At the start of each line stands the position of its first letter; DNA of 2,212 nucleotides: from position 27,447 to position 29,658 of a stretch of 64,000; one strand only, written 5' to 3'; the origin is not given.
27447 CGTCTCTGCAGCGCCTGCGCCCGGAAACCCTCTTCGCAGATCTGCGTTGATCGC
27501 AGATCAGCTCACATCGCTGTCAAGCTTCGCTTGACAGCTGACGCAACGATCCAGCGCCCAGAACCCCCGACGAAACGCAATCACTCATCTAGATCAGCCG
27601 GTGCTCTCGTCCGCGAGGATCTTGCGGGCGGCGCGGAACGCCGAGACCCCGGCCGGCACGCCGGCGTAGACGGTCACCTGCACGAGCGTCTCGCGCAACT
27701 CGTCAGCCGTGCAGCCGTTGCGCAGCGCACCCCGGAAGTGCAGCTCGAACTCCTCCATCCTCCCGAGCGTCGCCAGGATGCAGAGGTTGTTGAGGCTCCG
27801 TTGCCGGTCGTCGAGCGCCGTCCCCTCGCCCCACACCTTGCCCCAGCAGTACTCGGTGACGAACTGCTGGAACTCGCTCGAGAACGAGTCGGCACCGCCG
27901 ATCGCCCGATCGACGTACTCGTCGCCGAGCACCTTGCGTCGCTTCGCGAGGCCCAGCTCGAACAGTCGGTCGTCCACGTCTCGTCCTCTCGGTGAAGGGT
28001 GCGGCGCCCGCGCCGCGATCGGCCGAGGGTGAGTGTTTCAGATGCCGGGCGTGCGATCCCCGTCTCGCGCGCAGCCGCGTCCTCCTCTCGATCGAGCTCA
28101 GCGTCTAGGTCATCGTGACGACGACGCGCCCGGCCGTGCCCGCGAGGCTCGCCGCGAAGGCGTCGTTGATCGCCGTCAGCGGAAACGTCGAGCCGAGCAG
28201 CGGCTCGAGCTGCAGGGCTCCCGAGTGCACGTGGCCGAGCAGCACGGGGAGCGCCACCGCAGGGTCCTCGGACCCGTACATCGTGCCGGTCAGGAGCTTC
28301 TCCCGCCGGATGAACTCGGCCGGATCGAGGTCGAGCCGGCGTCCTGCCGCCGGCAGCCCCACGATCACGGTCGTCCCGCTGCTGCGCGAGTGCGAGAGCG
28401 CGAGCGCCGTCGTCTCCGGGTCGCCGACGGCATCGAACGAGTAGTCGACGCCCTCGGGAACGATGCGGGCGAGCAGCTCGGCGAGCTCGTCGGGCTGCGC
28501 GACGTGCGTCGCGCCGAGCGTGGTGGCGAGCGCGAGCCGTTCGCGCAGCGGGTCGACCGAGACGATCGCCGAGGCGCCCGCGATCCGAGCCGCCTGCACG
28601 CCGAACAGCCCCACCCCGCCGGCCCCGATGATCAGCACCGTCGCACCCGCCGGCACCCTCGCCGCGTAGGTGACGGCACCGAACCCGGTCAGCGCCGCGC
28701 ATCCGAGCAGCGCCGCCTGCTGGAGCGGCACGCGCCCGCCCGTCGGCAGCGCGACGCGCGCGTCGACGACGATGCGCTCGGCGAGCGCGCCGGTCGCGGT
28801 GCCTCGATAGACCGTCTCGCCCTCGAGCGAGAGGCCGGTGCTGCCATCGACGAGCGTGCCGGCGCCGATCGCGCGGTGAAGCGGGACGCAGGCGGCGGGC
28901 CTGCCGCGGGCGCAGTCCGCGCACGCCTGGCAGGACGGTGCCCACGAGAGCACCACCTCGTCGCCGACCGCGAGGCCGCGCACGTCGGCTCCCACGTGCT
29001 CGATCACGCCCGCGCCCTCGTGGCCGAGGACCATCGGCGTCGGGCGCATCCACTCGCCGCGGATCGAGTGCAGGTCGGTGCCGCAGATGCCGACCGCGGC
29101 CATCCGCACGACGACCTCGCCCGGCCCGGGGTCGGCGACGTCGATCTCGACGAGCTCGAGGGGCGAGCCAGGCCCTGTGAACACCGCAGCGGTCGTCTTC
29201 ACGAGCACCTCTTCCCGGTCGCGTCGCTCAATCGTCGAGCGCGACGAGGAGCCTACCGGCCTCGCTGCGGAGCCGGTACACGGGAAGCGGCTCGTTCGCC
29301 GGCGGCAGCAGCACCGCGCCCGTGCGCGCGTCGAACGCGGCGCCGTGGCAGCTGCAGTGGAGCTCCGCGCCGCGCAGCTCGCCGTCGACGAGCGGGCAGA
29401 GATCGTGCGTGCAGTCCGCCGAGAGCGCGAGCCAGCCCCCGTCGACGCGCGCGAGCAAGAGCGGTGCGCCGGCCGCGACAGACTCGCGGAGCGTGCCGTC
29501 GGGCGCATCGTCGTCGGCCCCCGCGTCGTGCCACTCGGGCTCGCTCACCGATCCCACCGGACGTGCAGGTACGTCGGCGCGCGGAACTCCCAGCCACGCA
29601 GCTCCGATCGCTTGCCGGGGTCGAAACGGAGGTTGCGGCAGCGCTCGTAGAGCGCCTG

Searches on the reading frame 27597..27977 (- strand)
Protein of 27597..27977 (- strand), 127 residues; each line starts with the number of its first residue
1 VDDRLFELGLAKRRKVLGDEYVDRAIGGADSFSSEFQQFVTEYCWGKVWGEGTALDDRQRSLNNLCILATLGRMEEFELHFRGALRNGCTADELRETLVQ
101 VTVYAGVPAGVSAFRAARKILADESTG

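Call 8: search_protein_families(library=pfam, proteins=[window:27597-27977:-])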
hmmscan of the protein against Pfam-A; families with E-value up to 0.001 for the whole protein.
window:27597-27977:- (127 aa): 1 family
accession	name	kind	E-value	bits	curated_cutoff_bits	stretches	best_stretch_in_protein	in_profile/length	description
PF02627.25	CMD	-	8.7e-19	67.7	23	1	35-118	2-83/84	Carboxymuconolactone decarboxylase family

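Call 12: find_encoding_contigs(protein=window:27597-27977:-, flank=10000, max_places=10)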
Protein window:27597-27977:- (127 aa): 11 contigs read that carry it; 10 places shown.
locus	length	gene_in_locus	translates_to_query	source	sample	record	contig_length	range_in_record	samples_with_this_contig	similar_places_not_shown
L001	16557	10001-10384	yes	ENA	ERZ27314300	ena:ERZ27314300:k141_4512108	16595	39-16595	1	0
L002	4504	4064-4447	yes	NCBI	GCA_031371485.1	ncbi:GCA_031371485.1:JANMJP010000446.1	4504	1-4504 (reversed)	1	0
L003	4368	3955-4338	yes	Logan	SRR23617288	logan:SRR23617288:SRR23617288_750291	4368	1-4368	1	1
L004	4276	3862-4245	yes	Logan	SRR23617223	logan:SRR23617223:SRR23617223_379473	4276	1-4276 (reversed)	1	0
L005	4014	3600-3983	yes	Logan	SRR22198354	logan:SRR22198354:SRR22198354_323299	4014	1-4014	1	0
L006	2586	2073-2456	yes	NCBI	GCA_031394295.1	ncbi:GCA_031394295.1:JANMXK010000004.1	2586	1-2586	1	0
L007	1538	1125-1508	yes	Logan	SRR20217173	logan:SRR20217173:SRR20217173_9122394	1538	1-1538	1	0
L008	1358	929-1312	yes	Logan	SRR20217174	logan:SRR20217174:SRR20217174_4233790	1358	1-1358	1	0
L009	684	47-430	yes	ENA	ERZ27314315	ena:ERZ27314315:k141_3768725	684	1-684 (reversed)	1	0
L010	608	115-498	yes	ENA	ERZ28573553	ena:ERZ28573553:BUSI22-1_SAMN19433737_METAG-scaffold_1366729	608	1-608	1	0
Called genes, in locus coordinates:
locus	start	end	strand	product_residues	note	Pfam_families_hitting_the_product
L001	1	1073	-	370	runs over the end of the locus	?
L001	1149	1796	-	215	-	PF00440:TetR_N, PF21597:TetR_C_43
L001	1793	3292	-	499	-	PF00083:Sugar_tr, PF07690:MFS_1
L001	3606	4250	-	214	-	PF01144:CoA_trans, PF13336:AcetylCoA_hyd_C (weak)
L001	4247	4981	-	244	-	PF01144:CoA_trans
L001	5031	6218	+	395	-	PF00108:Thiolase_N, PF22691:Thiolase_C_1 (faint), PF02803:Thiolase_C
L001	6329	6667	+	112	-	PF01740:STAS, PF13466:STAS_2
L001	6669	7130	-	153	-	PF19853:DUF6328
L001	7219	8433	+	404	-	PF00067:p450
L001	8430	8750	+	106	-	PF00355:Rieske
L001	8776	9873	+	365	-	PF08240:ADH_N, PF00107:ADH_zinc_N, PF13602:ADH_zinc_N_2 (weak)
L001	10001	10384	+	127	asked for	PF02627:CMD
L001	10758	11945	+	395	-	-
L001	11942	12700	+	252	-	PF13489:Methyltransf_23, PF01209:Ubie_methyltran (weak), PF13649:Methyltransf_25, PF13847:Methyltransf_31, PF08241:Methyltransf_11, PF08242:Methyltransf_12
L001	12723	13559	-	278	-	PF00561:Abhydrolase_1, PF12697:Abhydrolase_6, PF12146:Hydrolase_4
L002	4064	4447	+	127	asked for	PF02627:CMD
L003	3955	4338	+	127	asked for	PF02627:CMD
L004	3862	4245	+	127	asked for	PF02627:CMD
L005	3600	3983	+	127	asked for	PF02627:CMD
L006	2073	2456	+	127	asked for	PF02627:CMD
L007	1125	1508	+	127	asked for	PF02627:CMD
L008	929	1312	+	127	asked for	PF02627:CMD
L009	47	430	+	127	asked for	PF02627:CMD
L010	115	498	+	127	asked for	PF02627:CMD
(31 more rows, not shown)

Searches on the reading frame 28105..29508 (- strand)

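Call 8: search_protein_families(library=pfam, proteins=[window:28105-29508:-])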
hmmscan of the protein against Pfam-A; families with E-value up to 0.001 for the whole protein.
window:28105-29508:- (467 aa): 4 families
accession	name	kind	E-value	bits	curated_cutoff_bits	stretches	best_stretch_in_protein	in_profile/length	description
PF08240.17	ADH_N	-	4.7e-26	91.5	23.5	1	128-255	1-101/104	Alcohol dehydrogenase GroES-like domain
PF00107.32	ADH_zinc_N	-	6.6e-24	84.7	31.8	1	298-415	1-119/129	Zinc-binding dehydrogenase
PF13602.12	ADH_zinc_N_2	-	1.2e-06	29.9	27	1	331-464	1-134/134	Zinc-binding dehydrogenase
PF16912.11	Glu_dehyd_C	-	4.9e-05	23.3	34.9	1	289-399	32-144/211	Glucose dehydrogenase C-terminus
